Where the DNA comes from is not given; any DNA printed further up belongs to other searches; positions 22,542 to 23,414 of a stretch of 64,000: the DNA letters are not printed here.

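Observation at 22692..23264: Orphan 3' end of leuS with intact native terminator, abutting the RM island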

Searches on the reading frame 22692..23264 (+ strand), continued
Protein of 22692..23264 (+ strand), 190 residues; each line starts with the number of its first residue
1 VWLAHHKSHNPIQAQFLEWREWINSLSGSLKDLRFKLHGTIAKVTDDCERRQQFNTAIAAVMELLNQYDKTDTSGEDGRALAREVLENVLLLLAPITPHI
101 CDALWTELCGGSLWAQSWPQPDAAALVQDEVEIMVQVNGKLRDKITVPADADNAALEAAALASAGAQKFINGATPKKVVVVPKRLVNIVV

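Call 29: find_encoding_contigs(protein=P0242, flank=6000, max_places=10)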
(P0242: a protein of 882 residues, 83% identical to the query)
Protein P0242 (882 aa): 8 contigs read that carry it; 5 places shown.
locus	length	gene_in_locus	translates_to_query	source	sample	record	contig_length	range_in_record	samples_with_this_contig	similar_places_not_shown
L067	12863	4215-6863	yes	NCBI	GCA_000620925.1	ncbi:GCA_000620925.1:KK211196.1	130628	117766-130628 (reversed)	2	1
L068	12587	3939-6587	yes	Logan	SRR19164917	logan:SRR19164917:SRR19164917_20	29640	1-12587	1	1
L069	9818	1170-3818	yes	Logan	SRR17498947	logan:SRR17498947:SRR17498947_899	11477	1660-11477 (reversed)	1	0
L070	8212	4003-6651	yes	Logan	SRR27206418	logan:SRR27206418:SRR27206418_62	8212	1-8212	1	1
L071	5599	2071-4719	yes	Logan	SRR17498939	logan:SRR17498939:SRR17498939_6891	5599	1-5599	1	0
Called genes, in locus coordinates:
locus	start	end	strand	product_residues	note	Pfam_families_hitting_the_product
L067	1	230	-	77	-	?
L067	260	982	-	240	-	-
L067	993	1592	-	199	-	PF01205:Impact_N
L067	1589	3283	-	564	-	PF01565:FAD_binding_4, PF09330:Lact-deh-memb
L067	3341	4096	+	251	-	PF01370:Epimerase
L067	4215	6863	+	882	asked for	PF00133:tRNA-synt_1, PF09334:tRNA-synt_1g, PF13603:tRNA-synt_1_2, PF00133:tRNA-synt_1, PF08264:Anticodon_1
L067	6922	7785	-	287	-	PF01298:TbpB_B_D, PF08794:FHBP_C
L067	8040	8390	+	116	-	PF01381:HTH_3, PF12844:HTH_19 (weak)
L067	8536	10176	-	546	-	PF12450:vWF_A, PF00092:VWA, PF13519:VWA_2, PF13768:VWA_3, PF12034:YfbK_C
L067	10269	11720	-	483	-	PF02696:SelO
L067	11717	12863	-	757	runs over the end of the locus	PF02861:Clp_N, PF13191:AAA_16 (weak), PF00004:AAA, PF17871:AAA_lid_9, PF00004:AAA, PF07724:AAA_2, PF07728:AAA_5, PF10431:ClpB_D2-small, +10 more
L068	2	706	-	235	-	?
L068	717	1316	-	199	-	PF01205:Impact_N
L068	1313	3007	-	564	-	PF01565:FAD_binding_4, PF09330:Lact-deh-memb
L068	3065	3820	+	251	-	PF01370:Epimerase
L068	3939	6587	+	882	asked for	PF00133:tRNA-synt_1, PF09334:tRNA-synt_1g, PF13603:tRNA-synt_1_2, PF00133:tRNA-synt_1, PF08264:Anticodon_1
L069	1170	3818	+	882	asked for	PF00133:tRNA-synt_1, PF09334:tRNA-synt_1g, PF13603:tRNA-synt_1_2, PF00133:tRNA-synt_1, PF08264:Anticodon_1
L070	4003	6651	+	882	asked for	PF00133:tRNA-synt_1, PF09334:tRNA-synt_1g, PF13603:tRNA-synt_1_2, PF00133:tRNA-synt_1, PF08264:Anticodon_1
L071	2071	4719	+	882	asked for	PF00133:tRNA-synt_1, PF09334:tRNA-synt_1g, PF13603:tRNA-synt_1_2, PF00133:tRNA-synt_1, PF08264:Anticodon_1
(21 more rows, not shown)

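Call 34: search_protein_families(library=pfam, proteins=[L007:2591-4318:+, L001:10967-12709:-, L001:12711-13790:-, L001:5927-7099:-, L001:3906-5729:+])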
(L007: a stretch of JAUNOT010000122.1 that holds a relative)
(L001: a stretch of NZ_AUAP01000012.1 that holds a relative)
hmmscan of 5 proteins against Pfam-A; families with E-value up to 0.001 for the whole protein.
L007:2591-4318:+ (575 aa): 3 families
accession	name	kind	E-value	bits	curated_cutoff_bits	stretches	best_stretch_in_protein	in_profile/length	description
PF00805.28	Pentapeptide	-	2e-17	62.8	20.2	2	54-93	1-40/40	Pentapeptide repeats (8 copies)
PF13599.13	Pentapeptide_4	-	9.3e-06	26.1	38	1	50-100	12-62/78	Pentapeptide repeat region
PF13576.12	Pentapeptide_3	-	9e-05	23.1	27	1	57-99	2-47/48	Pentapeptide repeats (9 copies)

L001:10967-12709:- (580 aa): 0 families

L001:12711-13790:- (359 aa): 0 families

L001:5927-7099:- (390 aa): 0 families

L001:3906-5729:+ (607 aa): 1 family
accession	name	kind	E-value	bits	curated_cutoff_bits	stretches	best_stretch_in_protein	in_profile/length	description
PF00884.28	Sulfatase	-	1.8e-33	116.6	25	1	255-532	1-301/301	Sulfatase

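Call 49: find_encoding_contigs(protein=P0029, flank=8000, max_places=4)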
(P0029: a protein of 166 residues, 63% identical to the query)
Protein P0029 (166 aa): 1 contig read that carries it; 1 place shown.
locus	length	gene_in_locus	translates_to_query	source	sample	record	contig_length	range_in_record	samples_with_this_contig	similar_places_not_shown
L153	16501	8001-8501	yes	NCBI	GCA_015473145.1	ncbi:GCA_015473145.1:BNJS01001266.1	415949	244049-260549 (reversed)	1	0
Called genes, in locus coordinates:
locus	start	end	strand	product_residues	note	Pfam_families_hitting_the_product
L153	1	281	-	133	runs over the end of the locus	PF04452:Methyltrans_RNA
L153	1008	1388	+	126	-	PF00459:Inositol_P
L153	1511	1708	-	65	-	PF02810:SEC-C (weak)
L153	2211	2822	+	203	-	-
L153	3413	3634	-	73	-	-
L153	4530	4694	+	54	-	-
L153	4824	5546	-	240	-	PF00226:DnaJ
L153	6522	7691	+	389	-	PF13603:tRNA-synt_1_2, PF00133:tRNA-synt_1 (weak)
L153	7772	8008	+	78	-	PF00133:tRNA-synt_1 (weak)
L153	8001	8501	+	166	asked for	PF08264:Anticodon_1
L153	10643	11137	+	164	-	PF12708:Pect-lyase_RHGA_epim (weak)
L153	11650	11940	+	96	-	-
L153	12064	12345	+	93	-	-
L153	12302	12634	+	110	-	-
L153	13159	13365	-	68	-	-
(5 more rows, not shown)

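Call 66: search_protein_families(library=ncbifam, proteins=[window:22692-23264:+])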
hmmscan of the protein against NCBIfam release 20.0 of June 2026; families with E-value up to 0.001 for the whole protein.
window:22692-23264:+ (190 aa): 7 families
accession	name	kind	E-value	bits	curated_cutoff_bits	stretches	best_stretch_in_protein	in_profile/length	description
TIGR00396.1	leuS_bact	equivalog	1.5e-35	122.6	548.4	1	26-190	681-842/843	leucine--tRNA ligase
NF008957.0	PRK12300.1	subfamily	7.9e-10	37.3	677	1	40-142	710-813/946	leucine--tRNA ligase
TIGR00395.1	leuS_arch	equivalog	3.4e-08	32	648.5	1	36-143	703-811/938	leucine--tRNA ligase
NF009687.0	PRK13208.1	equivalog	1.6e-06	26.6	738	1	75-143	672-743/801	valine--tRNA ligase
TIGR00422.1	valS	equivalog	4.6e-06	24.9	612.1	1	69-140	660-736/863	valine--tRNA ligase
NF004349.1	PRK05729.1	equivalog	4.9e-06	25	704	1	71-137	646-717/860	valine--tRNA ligase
NF000540.1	alt_ValS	exception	6.1e-05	21.2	900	1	68-139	702-775/827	valine--tRNA ligase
